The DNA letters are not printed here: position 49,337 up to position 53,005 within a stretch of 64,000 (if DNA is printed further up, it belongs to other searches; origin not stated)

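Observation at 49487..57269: ATGA-coupled three-gene operon (giant N6A-MTase/TRD, HTH stub, PLD::SNF2 fusion): candidate non-canonical translocating RM-like / partial-DISARM-like defence system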

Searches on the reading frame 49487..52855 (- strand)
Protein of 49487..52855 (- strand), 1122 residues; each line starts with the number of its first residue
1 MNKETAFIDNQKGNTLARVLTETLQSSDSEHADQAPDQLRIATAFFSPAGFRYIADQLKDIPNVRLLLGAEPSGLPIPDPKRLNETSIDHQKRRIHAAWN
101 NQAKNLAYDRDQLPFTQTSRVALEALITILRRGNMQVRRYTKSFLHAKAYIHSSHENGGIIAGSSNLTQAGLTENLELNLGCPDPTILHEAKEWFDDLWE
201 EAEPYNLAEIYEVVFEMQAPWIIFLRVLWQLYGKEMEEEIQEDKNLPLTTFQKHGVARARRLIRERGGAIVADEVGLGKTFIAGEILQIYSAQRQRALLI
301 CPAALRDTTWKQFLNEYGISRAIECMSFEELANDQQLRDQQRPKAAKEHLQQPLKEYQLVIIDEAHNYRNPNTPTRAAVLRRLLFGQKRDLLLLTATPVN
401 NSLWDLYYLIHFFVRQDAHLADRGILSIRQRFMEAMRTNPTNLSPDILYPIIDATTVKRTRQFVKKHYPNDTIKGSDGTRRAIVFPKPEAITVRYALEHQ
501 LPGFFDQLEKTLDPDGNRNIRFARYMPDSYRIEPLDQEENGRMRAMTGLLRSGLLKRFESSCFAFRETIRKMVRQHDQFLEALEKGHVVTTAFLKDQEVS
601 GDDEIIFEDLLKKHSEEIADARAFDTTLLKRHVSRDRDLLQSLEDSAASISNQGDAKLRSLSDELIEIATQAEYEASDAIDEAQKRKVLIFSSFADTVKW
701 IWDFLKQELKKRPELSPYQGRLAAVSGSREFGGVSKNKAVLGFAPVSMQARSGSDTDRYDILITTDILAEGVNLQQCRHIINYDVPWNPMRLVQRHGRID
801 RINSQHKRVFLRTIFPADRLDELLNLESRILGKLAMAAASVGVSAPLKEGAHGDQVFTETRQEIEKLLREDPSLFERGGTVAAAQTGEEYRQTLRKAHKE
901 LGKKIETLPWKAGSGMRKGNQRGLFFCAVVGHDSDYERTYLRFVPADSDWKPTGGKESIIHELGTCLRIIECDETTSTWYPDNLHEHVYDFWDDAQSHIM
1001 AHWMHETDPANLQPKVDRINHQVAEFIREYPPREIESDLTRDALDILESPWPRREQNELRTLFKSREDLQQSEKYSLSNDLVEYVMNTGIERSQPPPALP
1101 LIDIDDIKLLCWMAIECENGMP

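Call 7: search_protein_families(library=pfam, proteins=[window:49487-52855:-], max_evalue=0.01)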
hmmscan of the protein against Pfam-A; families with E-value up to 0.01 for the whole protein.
window:49487-52855:- (1122 aa): 6 families
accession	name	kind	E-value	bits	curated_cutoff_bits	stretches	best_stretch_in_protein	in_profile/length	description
PF00271.37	Helicase_C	-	2.3e-15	57.2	23.5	1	680-803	10-110/110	Helicase conserved C-terminal domain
PF00176.29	SNF2-rel_dom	-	6.1e-14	52.2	24.9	1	251-416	1-181/290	SNF2-related domain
PF13091.12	PLDc_2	-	1.8e-10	41.2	27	1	33-199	6-132/132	PLD-like domain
PF04851.21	ResIII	-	7.7e-08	32.9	22.5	1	249-399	5-163/164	Type III restriction enzyme, res subunit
PF00270.35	DEAD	-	1.2e-06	28.9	26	1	265-399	13-161/167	DEAD/DEAH box helicase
PF13401.12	AAA_22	-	2e-05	25.4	27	1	269-382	8-103/130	AAA domain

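Call 8: search_protein_families(library=padloc, proteins=[window:49487-52855:-], max_evalue=0.01)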
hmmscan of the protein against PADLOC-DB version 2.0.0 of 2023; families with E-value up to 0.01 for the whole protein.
window:49487-52855:- (1122 aa): 50 families (the best 25 are shown)
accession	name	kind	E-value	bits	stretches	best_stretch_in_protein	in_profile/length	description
PDLC01075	C3a139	-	5.3e-62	208.4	1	124-835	91-760/948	HKD+Snf2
PDLC02621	DrmD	-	7.3e-40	135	2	538-846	387-672/1040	DrmD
PDLC02619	DrmD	-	2.4e-35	119.9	2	265-413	49-208/872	DrmD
PDLC02623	DrmD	-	2e-32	109.9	3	759-824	580-645/1040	DrmD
PDLC00659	HmaA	-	5.2e-28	95.4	2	571-805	407-613/1176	SNF2 helicase / DEAD-box helicase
PDLC04556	PDC-M27C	-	4.1e-24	83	3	333-422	168-264/892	-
PDLC02572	DrmA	-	8.6e-24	81.5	2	546-814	392-633/1043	DrmA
PDLC02193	PLD_Helicase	-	1.5e-23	80.9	2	625-814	621-809/905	-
PDLC02500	BrxHI|BrxHII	-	1.3e-22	78.2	1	757-814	528-585/933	BrxHI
PDLC02632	DrmD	-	1.6e-20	71.2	2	538-812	387-634/662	DrmD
PDLC02633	DrmD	-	2e-20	70.4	2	554-805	405-631/839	DrmD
PDLC02840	DpdE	-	1.2e-19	68.1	2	270-413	180-317/1091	DpdE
PDLC03830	ZacC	-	2.3e-18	64.3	3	761-804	857-901/1019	-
PDLC02843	DpdE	-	5.6e-18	62.3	2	270-411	179-310/1091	DpdE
PDLC04554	PDC-M27C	-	3.7e-17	59.9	3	355-419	194-263/1217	-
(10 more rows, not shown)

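Call 9: search_protein_families(library=ncbifam, proteins=[window:49487-52855:-], max_evalue=0.01)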
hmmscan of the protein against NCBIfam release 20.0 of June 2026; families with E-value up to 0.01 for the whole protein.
window:49487-52855:- (1122 aa): 20 families
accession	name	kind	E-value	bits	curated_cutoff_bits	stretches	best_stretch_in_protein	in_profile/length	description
NF038317.1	DISARM_DrmD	equivalog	3.3e-47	161.4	610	3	539-842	372-651/1021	DISARM system SNF2-like helicase DrmD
NF042964.1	phospholipD_antiphage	equivalog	3.8e-41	141.3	1100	3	515-816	563-803/895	phospholipase D-like domain-containing anti-phage protein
NF038318.1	DISARM_DrmD_b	equivalog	9.8e-36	123.2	950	2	266-413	47-205/868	DISARM system SNF2-like helicase DrmD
NF041062.1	DpdE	equivalog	1.3e-25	89.6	500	2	271-412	175-311/1048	protein DpdE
NF003426.0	PRK04914.1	equivalog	2.4e-17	62.5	576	2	760-806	549-595/959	RNA polymerase-associated protein RapA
NF058637.1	helic_SCO1167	equivalog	2.9e-10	38.9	1200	1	230-410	450-634/932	SCO1167/SCO6262 family helicase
NF041790.1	anti-phage_ZorD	equivalog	6.2e-10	37.7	1500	0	761-811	983-1032/1035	type I Zorya anti-phage system protein ZorD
NF053631.1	RNA_helic_CshA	equivalog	5.4e-06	25.5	646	1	757-807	286-336/434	degradosome RNA helicase CshA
NF053675.1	pilus_reg_Snf2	equivalog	1.5e-05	23.3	1100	1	248-408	585-746/1029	pilus expression-regulating Snf2 family helicase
NF010337.0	PRK13766.1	equivalog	2.6e-05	22.5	610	1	678-803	359-469/781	Hef nuclease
NF008642.0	PRK11634.1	equivalog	7.1e-05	21.4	989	1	757-804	294-341/628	DEAD/DEAH family ATP-dependent RNA helicase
NF008394.0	PRK11192.1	equivalog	7.4e-05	21.8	507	1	757-802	296-341/441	ATP-dependent RNA helicase SrmB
NF003419.0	PRK04837.1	equivalog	9.4e-05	21.3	588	1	758-804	306-352/424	ATP-dependent RNA helicase RhlB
NF007882.0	PRK10590.1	equivalog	0.00012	21.2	743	1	758-813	295-350/456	ATP-dependent RNA helicase RhlE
NF002340.1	PRK01297.1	equivalog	0.00015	20.7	564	1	756-806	297-347/372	ATP-dependent RNA helicase RhlB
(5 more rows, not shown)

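Call 11: search_solved_structures(query=window:49487-52855:-, max_evalue=0.01)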
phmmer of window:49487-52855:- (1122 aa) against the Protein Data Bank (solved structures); distinct sequences matched with E-value up to 0.01: 76 (the best 60 are shown).
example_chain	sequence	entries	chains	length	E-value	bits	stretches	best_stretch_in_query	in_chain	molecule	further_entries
8so8_A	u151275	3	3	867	2.8e-12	48.6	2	268-400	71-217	RNA polymerase-associated protein RapA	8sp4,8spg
6bog_A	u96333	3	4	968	3.9e-12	48.2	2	268-400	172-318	RNA polymerase-associated protein RapA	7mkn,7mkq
7m8e_F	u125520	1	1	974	3.9e-12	48.2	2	268-400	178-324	RNA polymerase-associated protein RapA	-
4s20_K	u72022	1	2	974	3.9e-12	48.2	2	268-400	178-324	RNA polymerase-associated protein RapA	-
8t0l_F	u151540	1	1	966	2.5e-11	45.5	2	268-400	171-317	RNA polymerase-associated protein RapA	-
6pwf_K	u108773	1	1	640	3.8e-09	38.3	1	268-414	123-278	chromatin remodeling factor ISWI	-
5jxr_A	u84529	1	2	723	3.9e-09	38.2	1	269-414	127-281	Chromatin-remodeling complex ATPase-like protein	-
1z63_A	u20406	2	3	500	1.4e-08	36.4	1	250-413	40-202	Helicase of the snf2/rad54 family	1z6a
5hzr_A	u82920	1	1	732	2.6e-08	35.6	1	248-414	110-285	SNF2-family ATP dependent chromatin remodeling factor like protein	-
7epu_B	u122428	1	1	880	8.6e-08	33.8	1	246-437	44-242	Chromodomain-helicase-DNA-binding protein 1-like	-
7otq_K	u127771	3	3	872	8.9e-08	33.8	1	246-437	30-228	Chromodomain-helicase-DNA-binding protein 1-like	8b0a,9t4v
7enn_K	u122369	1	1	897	9.1e-08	33.7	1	246-437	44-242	Chromodomain-helicase-DNA-binding protein 1-like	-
6jyl_K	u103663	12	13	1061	1.2e-07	33.3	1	248-414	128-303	ISWI chromatin-remodeling complex ATPase ISW1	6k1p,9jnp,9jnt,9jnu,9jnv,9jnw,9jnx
6iro_L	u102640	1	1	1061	1.2e-07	33.3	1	248-414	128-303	ISWI chromatin-remodeling complex ATPase ISW1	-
7x3t_V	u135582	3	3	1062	1.2e-07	33.3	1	248-414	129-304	ISWI chromatin-remodeling complex ATPase ISW1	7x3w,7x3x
7clg_A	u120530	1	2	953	0.00084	20.6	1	129-283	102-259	Putative helicase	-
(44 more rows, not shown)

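Call 12: find_homologous_proteins(query=window:49487-52855:-, max_evalue=1e-20)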
Query window:49487-52855:- (1122 aa): 4729 proteins with E <= 1e-20 among 8000 candidates; the best 120 are listed.
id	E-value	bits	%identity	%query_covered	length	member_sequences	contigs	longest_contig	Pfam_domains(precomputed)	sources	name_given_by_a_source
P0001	0.0e+0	2581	100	100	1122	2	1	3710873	PF00270.36,PF00176.30,PF13091.13,PF13401.13,PF00271.38,PF04851.22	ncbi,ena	-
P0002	0.0e+0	2257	87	100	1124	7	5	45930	PF00270.36,PF00176.30,PF13091.13,PF00271.38,PF04851.22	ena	-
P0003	0.0e+0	2160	83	100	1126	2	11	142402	PF00270.36,PF00176.30,PF13091.13,PF00271.38,PF04851.22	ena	-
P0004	0.0e+0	2126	82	100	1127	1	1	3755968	PF00270.36,PF00176.30,PF13091.13,PF00271.38,PF04851.22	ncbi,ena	-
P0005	0.0e+0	2007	78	100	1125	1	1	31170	PF00270.36,PF00176.30,PF13091.13,PF13401.13,PF00271.38,PF04851.22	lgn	-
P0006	0.0e+0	2001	78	100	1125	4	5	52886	PF00270.36,PF00176.30,PF13091.13,PF00271.38,PF04851.22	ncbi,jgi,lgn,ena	-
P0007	0.0e+0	1998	78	100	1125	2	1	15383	PF00270.36,PF00176.30,PF13091.13,PF00271.38,PF04851.22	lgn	-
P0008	0.0e+0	1991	78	100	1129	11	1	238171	PF00270.36,PF00176.30,PF13091.13,PF00271.38,PF04851.22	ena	-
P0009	0.0e+0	1980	78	100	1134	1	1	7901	PF00270.36,PF00176.30,PF13091.13,PF00271.38,PF04851.22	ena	-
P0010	0.0e+0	1972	77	100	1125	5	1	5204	PF00270.36,PF00176.30,PF13091.13,PF00271.38,PF04851.22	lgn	-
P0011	0.0e+0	1940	75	100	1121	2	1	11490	PF00270.36,PF00176.30,PF13091.13,PF00271.38,PF04851.22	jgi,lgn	-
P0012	0.0e+0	1939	75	100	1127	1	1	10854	PF00270.36,PF00176.30,PF13091.13,PF00271.38,PF04851.22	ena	-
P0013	0.0e+0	1899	75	100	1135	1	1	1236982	PF00270.36,PF00176.30,PF13091.13,PF13401.13,PF00271.38,PF04851.22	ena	-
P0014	0.0e+0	1870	74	100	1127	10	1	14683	PF00270.36,PF00176.30,PF13091.13,PF00271.38,PF04851.22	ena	-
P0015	0.0e+0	1862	73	100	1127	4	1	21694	PF00270.36,PF00176.30,PF13091.13,PF13401.13,PF00271.38,PF04851.22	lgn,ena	-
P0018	0.0e+0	1831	72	100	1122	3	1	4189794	PF00270.36,PF00176.30,PF13091.13,PF00271.38,PF04851.22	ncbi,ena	-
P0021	0.0e+0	1793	71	100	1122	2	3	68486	PF00270.36,PF00176.30,PF13091.13,PF00271.38,PF04851.22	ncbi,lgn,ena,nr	ncbi:MAG: helicase-related protein [Bacteroidetes bacterium]|nr:helicase-related protein [Bacteroido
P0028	0.0e+0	1623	65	100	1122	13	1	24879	PF00176.30,PF13091.13,PF00271.38,PF04851.22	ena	-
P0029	0.0e+0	1610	65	99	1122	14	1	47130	PF00176.30,PF13091.13,PF00271.38,PF04851.22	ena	-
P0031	0.0e+0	1604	65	100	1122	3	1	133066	PF00270.36,PF00176.30,PF13091.13,PF00271.38,PF04851.22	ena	-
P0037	0.0e+0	1588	63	100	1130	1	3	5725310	PF00270.36,PF00176.30,PF13091.13,PF00271.38,PF04851.22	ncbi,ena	-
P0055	0.0e+0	1543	62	99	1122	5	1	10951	PF00270.36,PF00176.30,PF13091.13,PF00271.38,PF04851.22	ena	-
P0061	0.0e+0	1538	63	100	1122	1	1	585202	PF00270.36,PF00176.30,PF13091.13,PF13401.13,PF00271.38,PF04851.22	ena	-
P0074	0.0e+0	1526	63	100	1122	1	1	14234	PF00176.30,PF13091.13,PF00271.38,PF04851.22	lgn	-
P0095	0.0e+0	1504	61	100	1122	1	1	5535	PF00176.30,PF13091.13,PF00271.38,PF04851.22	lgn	-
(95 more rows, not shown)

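Call 14: find_encoding_contigs(protein=P0001, flank=10000, max_places=3)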
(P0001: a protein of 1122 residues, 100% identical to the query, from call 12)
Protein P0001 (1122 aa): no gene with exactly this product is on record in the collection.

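Call 15: find_encoding_contigs(protein=P0037, flank=10000, max_places=3)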
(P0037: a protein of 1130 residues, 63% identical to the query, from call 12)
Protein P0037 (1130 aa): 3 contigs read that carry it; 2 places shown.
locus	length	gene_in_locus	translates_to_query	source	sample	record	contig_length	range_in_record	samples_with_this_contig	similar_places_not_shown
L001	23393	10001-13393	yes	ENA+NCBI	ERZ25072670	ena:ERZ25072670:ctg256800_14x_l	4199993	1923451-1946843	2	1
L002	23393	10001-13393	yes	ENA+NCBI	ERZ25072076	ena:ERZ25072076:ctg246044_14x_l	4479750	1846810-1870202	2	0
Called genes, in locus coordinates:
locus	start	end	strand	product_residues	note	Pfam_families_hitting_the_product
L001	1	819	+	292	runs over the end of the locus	PF09991:DUF2232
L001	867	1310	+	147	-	PF01281:Ribosomal_L9_N, PF03948:Ribosomal_L9_C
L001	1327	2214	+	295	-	-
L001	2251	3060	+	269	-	PF05721:PhyH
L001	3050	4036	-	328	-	-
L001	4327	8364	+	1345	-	PF07669:Eco57I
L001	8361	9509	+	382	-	PF06114:Peptidase_M78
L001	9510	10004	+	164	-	PF14367:DUF4411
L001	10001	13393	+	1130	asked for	PF13091:PLDc_2 (weak), PF00176:SNF2-rel_dom, PF00270:DEAD (faint), PF04851:ResIII (weak), PF00271:Helicase_C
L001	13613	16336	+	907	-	PF07715:Plug, PF00593:TonB_dep_Rec_b-barrel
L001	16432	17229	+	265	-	PF05721:PhyH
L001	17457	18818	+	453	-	PF02812:ELFV_dehydrog_N, PF00208:ELFV_dehydrog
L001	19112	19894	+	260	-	PF05721:PhyH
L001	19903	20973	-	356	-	PF02615:Ldh_2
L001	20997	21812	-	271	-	PF05721:PhyH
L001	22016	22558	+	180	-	PF01325:Fe_dep_repress (weak), PF12802:MarR_2 (weak), PF13463:HTH_27 (weak), PF02742:Fe_dep_repr_C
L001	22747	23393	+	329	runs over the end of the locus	PF13593:SBF_like, PF01758:SBF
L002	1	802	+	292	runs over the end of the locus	PF09991:DUF2232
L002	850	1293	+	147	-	PF01281:Ribosomal_L9_N, PF03948:Ribosomal_L9_C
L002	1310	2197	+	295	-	-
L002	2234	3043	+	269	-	PF05721:PhyH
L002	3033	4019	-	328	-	-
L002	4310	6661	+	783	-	-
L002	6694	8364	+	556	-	PF07669:Eco57I (weak)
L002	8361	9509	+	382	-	PF06114:Peptidase_M78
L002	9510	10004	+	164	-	PF14367:DUF4411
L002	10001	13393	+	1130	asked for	PF13091:PLDc_2 (weak), PF00176:SNF2-rel_dom, PF00270:DEAD (faint), PF04851:ResIII (weak), PF00271:Helicase_C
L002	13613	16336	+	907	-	PF07715:Plug, PF00593:TonB_dep_Rec_b-barrel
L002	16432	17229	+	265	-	PF05721:PhyH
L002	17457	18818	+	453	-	PF02812:ELFV_dehydrog_N, PF00208:ELFV_dehydrog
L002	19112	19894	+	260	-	PF05721:PhyH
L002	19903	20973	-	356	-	PF02615:Ldh_2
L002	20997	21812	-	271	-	PF05721:PhyH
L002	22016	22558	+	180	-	PF01325:Fe_dep_repress (weak), PF12802:MarR_2 (weak), PF13463:HTH_27 (weak), PF02742:Fe_dep_repr_C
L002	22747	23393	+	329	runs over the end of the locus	PF13593:SBF_like, PF01758:SBF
